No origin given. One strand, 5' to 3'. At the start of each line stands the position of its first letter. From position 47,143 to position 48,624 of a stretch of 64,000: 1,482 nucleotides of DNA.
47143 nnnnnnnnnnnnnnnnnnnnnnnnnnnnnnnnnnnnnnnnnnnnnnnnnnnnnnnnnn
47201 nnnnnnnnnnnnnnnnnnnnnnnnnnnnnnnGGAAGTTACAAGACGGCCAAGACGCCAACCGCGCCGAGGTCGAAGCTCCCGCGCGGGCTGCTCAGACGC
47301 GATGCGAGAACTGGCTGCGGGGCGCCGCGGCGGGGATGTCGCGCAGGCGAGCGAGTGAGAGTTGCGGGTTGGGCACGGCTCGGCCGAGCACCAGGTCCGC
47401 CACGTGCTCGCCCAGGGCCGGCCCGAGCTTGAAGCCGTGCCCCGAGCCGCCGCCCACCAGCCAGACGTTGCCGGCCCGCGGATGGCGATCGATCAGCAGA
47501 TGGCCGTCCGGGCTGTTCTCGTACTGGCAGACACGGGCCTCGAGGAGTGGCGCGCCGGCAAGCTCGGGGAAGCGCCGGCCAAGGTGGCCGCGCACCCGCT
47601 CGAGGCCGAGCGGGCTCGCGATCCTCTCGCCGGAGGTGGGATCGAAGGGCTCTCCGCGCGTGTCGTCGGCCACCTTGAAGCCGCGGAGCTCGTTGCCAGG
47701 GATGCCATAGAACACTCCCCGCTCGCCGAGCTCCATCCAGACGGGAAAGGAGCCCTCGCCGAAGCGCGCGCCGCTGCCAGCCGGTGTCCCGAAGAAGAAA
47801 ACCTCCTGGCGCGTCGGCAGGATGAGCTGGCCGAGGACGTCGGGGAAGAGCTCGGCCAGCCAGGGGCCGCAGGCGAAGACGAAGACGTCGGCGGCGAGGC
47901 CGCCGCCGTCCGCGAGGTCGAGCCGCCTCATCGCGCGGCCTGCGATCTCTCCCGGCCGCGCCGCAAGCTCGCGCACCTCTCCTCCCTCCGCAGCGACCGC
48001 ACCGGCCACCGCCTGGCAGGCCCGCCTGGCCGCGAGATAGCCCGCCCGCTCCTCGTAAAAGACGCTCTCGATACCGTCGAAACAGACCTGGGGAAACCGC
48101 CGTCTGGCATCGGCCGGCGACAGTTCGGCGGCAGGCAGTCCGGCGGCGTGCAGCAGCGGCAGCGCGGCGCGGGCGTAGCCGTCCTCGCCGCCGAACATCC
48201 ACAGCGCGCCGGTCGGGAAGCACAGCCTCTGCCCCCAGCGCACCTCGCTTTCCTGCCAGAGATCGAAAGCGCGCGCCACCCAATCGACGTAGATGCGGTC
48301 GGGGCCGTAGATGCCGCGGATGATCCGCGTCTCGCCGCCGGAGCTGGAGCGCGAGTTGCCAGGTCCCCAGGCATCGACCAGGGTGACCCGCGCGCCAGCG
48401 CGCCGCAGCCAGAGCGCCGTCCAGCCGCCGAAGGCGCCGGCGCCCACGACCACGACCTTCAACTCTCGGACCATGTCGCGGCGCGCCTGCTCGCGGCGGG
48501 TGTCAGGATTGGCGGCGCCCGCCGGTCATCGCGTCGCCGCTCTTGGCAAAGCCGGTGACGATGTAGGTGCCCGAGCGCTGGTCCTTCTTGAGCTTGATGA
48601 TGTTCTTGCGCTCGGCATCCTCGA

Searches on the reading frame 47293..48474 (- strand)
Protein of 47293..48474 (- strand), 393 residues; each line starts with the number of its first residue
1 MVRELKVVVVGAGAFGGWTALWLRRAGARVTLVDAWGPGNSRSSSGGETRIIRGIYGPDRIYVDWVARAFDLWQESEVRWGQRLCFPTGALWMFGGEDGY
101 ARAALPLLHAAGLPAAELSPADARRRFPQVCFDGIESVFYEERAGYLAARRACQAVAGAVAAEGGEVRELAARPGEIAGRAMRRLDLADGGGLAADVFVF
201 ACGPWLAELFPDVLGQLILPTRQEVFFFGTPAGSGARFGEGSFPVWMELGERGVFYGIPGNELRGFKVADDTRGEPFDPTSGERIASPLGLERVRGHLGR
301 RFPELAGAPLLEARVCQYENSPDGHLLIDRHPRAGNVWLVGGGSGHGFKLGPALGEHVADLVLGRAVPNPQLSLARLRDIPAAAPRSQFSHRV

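Call 99: list_cluster_members(proteins=[window:47293-48474:-, window:45583-46185:-, window:48503-50209:-])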
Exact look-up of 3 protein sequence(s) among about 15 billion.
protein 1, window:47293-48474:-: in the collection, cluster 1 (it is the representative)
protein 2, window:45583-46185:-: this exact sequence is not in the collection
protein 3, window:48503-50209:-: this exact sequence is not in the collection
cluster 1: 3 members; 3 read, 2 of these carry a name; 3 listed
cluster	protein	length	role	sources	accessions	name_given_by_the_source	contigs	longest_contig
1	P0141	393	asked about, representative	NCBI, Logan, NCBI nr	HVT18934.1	MAG TPA: FAD-dependent oxidoreductase [Thermoanaerobaculia bacterium] | FAD-dependent oxidoreductase [Thermoanaerobaculia bacterium]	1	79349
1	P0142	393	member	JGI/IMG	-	glycine/D-amino acid oxidase-like deaminating enzyme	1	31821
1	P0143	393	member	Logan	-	-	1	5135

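Call 100: find_encoding_contigs(protein=P0142, flank=2500, max_places=2)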
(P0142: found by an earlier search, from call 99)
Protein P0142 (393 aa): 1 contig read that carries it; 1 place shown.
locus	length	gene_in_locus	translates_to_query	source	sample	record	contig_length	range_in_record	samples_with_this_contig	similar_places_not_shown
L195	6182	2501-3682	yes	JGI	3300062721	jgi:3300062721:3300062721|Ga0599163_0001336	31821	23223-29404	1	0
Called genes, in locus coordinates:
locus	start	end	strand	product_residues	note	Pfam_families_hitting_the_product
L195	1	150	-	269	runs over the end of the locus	PF01061:ABC2_membrane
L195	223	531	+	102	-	-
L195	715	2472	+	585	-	PF01936:NYN, PF12872:OST-HTH (weak)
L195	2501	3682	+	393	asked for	PF01266:DAO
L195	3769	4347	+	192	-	PF04542:Sigma70_r2, PF08281:Sigma70_r4_2, PF04545:Sigma70_r4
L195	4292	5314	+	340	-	PF13490:zf-HC2 (faint)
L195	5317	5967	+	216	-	PF14060:DUF4252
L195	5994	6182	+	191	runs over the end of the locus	PF14060:DUF4252 (faint)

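Call 101: find_encoding_contigs(protein=P0143, flank=2500, max_places=2)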
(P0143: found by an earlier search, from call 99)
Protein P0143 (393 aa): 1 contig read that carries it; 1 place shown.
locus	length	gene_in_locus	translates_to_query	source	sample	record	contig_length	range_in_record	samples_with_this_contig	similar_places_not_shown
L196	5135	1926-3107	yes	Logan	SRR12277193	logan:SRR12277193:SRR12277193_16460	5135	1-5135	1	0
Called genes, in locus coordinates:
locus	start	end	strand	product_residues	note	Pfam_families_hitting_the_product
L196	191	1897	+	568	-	PF01936:NYN, PF12872:OST-HTH (weak)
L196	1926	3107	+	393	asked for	PF01266:DAO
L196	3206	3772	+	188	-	PF04542:Sigma70_r2, PF08281:Sigma70_r4_2, PF04545:Sigma70_r4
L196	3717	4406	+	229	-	PF13490:zf-HC2 (weak)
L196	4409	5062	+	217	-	PF14060:DUF4252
